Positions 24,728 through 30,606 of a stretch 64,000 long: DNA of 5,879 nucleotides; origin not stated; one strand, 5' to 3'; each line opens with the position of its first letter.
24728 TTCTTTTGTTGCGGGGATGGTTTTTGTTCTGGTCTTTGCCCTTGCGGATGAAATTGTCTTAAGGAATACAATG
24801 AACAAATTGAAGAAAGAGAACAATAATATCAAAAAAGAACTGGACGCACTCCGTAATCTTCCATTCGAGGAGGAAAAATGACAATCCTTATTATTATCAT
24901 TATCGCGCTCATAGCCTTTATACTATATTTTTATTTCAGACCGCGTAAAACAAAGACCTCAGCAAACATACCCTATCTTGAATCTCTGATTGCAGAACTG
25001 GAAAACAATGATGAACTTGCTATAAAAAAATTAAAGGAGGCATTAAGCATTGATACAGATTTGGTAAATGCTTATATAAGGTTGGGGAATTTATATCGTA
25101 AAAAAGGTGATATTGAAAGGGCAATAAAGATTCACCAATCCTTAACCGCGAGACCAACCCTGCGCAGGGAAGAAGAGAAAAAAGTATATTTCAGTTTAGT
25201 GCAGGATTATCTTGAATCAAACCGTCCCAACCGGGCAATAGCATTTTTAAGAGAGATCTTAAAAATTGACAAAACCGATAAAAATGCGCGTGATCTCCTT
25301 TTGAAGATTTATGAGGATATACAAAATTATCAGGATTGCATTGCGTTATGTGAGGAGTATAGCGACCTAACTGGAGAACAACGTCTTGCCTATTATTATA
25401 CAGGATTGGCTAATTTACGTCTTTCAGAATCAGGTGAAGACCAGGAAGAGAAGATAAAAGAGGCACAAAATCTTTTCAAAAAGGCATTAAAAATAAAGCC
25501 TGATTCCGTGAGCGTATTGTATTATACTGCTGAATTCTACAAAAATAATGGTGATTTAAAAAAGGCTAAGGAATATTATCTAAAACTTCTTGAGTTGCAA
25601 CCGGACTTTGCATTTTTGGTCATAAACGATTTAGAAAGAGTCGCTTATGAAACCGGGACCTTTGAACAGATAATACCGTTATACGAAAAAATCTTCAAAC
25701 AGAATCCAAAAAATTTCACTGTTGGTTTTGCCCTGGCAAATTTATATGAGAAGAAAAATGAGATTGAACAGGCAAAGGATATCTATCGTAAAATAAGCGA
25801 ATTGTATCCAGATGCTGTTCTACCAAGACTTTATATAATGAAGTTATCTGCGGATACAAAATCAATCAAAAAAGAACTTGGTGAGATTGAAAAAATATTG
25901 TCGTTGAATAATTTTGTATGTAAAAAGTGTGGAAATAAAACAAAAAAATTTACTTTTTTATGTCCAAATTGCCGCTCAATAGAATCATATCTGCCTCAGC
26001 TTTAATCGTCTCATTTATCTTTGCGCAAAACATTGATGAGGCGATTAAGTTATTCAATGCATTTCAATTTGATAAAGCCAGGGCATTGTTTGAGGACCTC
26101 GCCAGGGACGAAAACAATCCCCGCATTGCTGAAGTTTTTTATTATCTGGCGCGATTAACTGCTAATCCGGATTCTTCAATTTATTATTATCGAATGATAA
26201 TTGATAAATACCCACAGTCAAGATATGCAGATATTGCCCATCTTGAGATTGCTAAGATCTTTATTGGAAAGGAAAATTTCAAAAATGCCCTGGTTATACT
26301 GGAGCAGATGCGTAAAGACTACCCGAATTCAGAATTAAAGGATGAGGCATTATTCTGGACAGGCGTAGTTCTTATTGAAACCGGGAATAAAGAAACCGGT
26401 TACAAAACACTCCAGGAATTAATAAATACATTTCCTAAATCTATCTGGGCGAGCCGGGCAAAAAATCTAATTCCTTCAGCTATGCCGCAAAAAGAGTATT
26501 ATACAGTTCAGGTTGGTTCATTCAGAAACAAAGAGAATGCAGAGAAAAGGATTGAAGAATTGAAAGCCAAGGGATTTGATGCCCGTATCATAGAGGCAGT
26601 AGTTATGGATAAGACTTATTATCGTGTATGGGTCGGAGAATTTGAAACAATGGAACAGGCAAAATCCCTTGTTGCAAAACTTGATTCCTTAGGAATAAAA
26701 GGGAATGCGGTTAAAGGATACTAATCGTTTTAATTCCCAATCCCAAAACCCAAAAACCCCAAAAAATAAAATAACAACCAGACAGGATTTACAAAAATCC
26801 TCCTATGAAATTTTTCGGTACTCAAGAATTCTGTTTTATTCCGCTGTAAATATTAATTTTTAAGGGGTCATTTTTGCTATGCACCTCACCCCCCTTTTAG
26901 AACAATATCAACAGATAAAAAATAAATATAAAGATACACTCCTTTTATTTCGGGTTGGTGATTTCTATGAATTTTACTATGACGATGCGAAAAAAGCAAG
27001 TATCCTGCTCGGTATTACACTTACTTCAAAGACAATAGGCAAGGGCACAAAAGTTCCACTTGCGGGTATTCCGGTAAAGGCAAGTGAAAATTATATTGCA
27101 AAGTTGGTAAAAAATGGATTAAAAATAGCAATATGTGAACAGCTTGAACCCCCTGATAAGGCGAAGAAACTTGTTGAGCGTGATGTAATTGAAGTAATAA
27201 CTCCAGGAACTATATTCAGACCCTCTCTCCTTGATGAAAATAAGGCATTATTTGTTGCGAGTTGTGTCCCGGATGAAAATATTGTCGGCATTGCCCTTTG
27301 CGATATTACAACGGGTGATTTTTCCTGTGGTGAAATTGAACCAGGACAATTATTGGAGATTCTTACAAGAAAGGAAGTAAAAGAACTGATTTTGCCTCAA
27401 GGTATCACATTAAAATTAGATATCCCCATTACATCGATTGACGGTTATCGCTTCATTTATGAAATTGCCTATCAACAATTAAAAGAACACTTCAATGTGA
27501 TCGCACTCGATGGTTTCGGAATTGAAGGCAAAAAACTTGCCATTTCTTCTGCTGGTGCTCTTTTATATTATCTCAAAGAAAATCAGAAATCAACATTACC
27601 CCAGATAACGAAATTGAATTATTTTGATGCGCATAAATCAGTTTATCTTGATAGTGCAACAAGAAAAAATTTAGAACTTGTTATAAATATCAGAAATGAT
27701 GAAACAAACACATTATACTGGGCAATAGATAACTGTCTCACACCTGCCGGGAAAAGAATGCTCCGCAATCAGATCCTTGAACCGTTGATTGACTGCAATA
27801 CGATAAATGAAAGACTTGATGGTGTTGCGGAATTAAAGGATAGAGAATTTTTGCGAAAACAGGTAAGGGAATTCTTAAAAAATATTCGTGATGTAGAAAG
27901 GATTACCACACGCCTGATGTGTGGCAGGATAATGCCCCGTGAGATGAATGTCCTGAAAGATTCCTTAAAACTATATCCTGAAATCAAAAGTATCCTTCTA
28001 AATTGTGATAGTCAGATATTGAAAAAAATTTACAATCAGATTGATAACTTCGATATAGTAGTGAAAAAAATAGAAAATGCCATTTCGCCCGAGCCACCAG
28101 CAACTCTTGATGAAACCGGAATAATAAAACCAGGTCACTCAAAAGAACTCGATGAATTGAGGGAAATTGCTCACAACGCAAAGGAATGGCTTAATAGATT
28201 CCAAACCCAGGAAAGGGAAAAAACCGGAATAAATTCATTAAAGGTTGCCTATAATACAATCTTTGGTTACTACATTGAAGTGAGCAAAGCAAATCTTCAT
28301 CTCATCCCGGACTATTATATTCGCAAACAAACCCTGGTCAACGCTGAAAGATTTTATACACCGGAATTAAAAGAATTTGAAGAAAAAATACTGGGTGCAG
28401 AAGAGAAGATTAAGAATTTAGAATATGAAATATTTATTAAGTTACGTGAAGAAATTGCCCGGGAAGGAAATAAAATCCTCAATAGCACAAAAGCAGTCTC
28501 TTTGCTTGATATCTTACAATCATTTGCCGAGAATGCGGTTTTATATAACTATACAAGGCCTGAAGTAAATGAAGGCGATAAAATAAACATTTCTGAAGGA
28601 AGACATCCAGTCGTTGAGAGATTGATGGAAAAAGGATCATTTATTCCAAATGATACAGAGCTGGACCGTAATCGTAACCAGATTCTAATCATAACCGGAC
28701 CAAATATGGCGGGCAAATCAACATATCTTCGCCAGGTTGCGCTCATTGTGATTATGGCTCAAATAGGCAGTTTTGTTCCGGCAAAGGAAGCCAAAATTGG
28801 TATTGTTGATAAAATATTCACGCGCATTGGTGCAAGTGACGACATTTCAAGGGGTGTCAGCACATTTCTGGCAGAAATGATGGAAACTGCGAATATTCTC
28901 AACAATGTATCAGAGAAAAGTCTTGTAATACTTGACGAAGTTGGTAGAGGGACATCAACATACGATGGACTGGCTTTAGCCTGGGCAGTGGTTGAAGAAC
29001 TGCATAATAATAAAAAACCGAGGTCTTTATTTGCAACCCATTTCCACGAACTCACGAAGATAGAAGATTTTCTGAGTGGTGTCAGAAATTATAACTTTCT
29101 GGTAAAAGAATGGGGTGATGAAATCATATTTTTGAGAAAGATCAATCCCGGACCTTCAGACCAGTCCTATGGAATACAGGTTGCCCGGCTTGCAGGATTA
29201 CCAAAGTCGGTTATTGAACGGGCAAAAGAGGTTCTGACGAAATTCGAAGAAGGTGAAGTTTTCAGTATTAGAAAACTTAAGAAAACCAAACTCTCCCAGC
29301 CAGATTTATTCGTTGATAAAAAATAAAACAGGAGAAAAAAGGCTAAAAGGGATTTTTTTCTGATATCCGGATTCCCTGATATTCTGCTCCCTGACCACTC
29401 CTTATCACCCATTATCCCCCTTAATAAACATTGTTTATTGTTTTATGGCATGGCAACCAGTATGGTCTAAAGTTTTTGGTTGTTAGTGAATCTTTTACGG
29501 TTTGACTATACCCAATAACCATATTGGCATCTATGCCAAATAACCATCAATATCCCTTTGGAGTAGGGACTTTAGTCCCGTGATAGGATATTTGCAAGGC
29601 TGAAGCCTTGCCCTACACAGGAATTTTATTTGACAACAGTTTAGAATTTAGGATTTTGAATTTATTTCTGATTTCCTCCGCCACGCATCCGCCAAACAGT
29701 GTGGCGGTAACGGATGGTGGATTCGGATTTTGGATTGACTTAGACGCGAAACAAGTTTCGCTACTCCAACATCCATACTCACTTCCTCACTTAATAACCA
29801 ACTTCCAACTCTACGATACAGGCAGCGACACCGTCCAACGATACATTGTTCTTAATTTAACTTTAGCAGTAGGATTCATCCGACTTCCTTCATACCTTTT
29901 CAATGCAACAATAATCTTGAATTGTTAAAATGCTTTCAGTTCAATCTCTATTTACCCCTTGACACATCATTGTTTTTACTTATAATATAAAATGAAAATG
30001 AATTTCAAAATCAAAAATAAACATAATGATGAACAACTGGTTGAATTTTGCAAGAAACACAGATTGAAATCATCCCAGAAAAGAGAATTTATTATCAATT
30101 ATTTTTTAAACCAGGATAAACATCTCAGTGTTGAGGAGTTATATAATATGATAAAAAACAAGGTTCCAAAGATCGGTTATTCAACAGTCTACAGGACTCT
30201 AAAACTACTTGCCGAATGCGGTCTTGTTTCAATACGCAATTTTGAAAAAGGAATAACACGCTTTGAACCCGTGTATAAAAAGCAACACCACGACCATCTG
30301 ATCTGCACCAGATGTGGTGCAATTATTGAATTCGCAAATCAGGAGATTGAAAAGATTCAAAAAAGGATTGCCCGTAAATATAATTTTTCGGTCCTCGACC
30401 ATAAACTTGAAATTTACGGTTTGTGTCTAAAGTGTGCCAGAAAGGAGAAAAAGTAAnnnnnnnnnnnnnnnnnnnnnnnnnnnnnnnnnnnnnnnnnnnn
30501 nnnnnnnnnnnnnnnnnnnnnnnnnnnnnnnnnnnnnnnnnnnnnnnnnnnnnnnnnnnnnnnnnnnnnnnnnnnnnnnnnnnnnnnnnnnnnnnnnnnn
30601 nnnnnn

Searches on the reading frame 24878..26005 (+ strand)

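Call 50: search_protein_families(library=pfam, proteins=[window:24878-26005:+], max_evalue=0.00001)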
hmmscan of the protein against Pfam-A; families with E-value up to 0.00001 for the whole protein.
window:24878-26005:+ (375 aa): 19 families
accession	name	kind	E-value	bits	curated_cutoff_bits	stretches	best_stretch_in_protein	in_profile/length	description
PF14559.12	TPR_19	-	2.5e-28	98.6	25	2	189-243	3-57/68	Tetratricopeptide repeat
PF13428.12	TPR_14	-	4.7e-22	76.7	23.5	0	213-245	3-35/44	Tetratricopeptide repeat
PF13181.12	TPR_8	-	1e-18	66.3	25.7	0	218-243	8-33/34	Tetratricopeptide repeat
PF07719.23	TPR_2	-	2.6e-17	61.9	27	0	213-243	3-33/34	Tetratricopeptide repeat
PF13431.12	TPR_17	-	5e-17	61.1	24.4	0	199-231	1-33/34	Tetratricopeptide repeat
PF12895.13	ANAPC3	-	6.6e-14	52.4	27.2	0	104-160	26-81/82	Anaphase-promoting complex, cyclosome, subunit 3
PF13424.12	TPR_12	-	1.1e-12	48.4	30.1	0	62-132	2-76/77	Tetratricopeptide repeat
PF13174.12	TPR_6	-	2.6e-12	47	26.3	0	284-312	4-32/33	Tetratricopeptide repeat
PF13176.12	TPR_7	-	4.8e-11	42.3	27.9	0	65-93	1-31/36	Tetratricopeptide repeat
PF13432.12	TPR_16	-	1.3e-10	42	32.7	0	191-243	11-63/65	Tetratricopeptide repeat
PF24575.1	TPR_Slam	-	4.5e-10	40.3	35.2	0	261-318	30-85/104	Surface lipoprotein assembly modifier, N-terminal TPR repeats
PF00515.34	TPR_1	-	6.7e-10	38.8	27.8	0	213-244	3-34/34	Tetratricopeptide repeat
PF23914.1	TPR_CcmH_CycH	-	1e-09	38.8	42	0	188-242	98-152/158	Cytochrome c-type biogenesis protein H TPR domain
PF13414.12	TPR_11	-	1.3e-08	34.8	26.8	0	43-77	8-42/42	TPR repeat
PF23241.1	HAT_PRP39_C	-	1.6e-08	35.2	33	0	190-248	71-130/139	PRP39 C-terminal HAT repeat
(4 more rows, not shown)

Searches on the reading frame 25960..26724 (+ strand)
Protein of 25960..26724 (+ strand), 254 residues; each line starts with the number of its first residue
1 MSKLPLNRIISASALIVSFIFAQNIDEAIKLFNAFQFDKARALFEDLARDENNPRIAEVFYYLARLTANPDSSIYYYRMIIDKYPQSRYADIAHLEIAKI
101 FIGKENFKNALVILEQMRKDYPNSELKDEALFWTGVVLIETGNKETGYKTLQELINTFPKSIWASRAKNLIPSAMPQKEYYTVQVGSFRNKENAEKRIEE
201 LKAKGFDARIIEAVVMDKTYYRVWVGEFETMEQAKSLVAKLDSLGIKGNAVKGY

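Call 70: search_protein_families(library=pfam, proteins=[window:25960-26724:+], max_evalue=0.0001)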
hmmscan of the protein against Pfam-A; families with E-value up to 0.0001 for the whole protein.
window:25960-26724:+ (254 aa): 8 families
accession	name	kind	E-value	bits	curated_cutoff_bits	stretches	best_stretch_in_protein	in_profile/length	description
PF05036.18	SPOR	-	6.5e-18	65.3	21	1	179-251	3-75/76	SPOR domain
PF13174.12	TPR_6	-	6.3e-17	61.4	26.3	1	129-161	1-33/33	Tetratricopeptide repeat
PF13428.12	TPR_14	-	4.6e-07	30.3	23.5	0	32-65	12-43/44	Tetratricopeptide repeat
PF14559.12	TPR_19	-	6.2e-07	30.1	25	0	104-162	4-61/68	Tetratricopeptide repeat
PF13525.12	YfiO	-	1.8e-06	28.3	25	1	82-182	33-147/203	Outer membrane lipoprotein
PF09976.15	TPR_21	-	4.5e-06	27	25.5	1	76-153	61-138/193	Tetratricopeptide repeat-like domain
PF22205.1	Csm6_6H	-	2.7e-05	24.7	27.6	0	24-64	5-45/93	Csm6 6H domain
PF13432.12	TPR_16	-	6.7e-05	23.7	32.7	0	31-67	7-41/65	Tetratricopeptide repeat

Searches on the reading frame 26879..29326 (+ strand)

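Call 50: search_protein_families(library=pfam, proteins=[window:26879-29326:+], max_evalue=0.00001)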
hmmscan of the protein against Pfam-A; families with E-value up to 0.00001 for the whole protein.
window:26879-29326:+ (815 aa): 5 families
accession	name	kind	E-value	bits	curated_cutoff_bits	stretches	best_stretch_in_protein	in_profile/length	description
PF00488.27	MutS_V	-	5.9e-87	291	30.2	1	603-790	1-188/188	MutS domain V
PF05192.23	MutS_III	-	2.9e-46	158.7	34.1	1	260-550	1-194/194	MutS domain III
PF01624.25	MutS_I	-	5.9e-39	133.2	20.6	1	4-113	1-110/113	MutS domain I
PF05190.23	MutS_IV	-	1.2e-29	102.9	22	1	421-510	3-92/92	MutS family domain IV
PF05188.22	MutS_II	-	5.9e-18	66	25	1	126-243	3-132/133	MutS domain II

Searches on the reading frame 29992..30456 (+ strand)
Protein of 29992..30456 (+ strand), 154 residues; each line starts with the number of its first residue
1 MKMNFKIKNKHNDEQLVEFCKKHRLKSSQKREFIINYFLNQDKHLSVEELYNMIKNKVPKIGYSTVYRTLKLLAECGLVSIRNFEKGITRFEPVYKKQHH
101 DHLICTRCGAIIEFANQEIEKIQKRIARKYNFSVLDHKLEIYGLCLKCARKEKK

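Call 70: search_protein_families(library=pfam, proteins=[window:29992-30456:+], max_evalue=0.0001)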
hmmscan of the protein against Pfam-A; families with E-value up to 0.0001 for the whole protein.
window:29992-30456:+ (154 aa): 1 family
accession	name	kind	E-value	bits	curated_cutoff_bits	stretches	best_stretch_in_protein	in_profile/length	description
PF01475.25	FUR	-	2.7e-39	134.5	23.1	1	24-142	3-121/121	Ferric uptake regulator family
